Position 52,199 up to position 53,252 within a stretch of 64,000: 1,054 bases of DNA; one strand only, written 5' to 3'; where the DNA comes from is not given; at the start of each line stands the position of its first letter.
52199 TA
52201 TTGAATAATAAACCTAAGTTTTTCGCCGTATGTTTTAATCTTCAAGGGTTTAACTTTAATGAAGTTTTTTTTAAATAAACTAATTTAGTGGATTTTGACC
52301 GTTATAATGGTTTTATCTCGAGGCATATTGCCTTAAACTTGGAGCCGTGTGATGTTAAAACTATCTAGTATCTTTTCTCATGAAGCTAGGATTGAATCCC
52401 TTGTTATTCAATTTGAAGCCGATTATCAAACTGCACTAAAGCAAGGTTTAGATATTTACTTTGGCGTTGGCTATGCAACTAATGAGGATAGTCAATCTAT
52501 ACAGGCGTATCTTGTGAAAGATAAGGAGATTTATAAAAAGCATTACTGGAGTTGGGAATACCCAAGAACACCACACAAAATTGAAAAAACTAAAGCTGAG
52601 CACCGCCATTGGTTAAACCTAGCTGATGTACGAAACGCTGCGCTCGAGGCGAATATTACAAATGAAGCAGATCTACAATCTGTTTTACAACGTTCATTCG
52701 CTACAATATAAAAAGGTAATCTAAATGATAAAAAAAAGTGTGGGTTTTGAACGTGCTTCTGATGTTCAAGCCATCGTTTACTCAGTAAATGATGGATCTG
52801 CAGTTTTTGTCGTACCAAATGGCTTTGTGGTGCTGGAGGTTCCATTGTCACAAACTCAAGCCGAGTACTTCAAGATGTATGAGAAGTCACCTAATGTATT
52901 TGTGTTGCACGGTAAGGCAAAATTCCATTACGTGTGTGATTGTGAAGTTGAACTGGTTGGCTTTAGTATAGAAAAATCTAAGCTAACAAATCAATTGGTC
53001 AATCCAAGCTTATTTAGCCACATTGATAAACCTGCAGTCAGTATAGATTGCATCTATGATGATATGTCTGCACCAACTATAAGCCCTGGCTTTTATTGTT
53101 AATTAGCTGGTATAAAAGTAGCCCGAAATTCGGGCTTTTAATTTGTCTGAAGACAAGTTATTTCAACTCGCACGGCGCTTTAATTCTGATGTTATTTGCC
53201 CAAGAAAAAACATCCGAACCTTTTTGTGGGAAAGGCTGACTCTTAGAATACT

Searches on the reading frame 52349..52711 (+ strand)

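Call 32: search_protein_families(library=pfam, max_evalue=0.01, proteins=[window:52349-52711:+])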
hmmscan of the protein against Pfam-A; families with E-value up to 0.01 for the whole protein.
window:52349-52711:+ (120 aa): 0 families

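Call 63: search_protein_families(library=ncbifam, max_evalue=0.1, proteins=[window:52349-52711:+])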
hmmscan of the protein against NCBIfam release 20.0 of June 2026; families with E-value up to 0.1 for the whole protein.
window:52349-52711:+ (120 aa): 2 families
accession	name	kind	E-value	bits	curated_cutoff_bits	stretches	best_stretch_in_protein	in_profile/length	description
NF004861.0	PRK06217.1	equivalog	0.019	14.3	203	1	66-117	128-178/183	hypothetical protein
NF003655.0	PRK05287.1-3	equivalog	0.053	13.2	271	0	78-114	66-102/245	cell division protein ZapD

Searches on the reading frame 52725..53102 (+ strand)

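Call 40: search_protein_families(library=pfam, max_evalue=0.01, proteins=[window:52725-53102:+])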
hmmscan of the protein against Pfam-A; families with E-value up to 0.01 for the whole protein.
window:52725-53102:+ (125 aa): 1 family
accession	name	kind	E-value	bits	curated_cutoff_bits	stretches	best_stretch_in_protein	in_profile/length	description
PF22148.1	Fervidolysin_NPro-like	-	0.0065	17.3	21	0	6-58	22-75/81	Fervidolysin N-terminal prodomain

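Call 63: search_protein_families(library=ncbifam, max_evalue=0.1, proteins=[window:52725-53102:+])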
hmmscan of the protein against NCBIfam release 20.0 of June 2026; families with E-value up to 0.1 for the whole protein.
window:52725-53102:+ (125 aa): 0 families
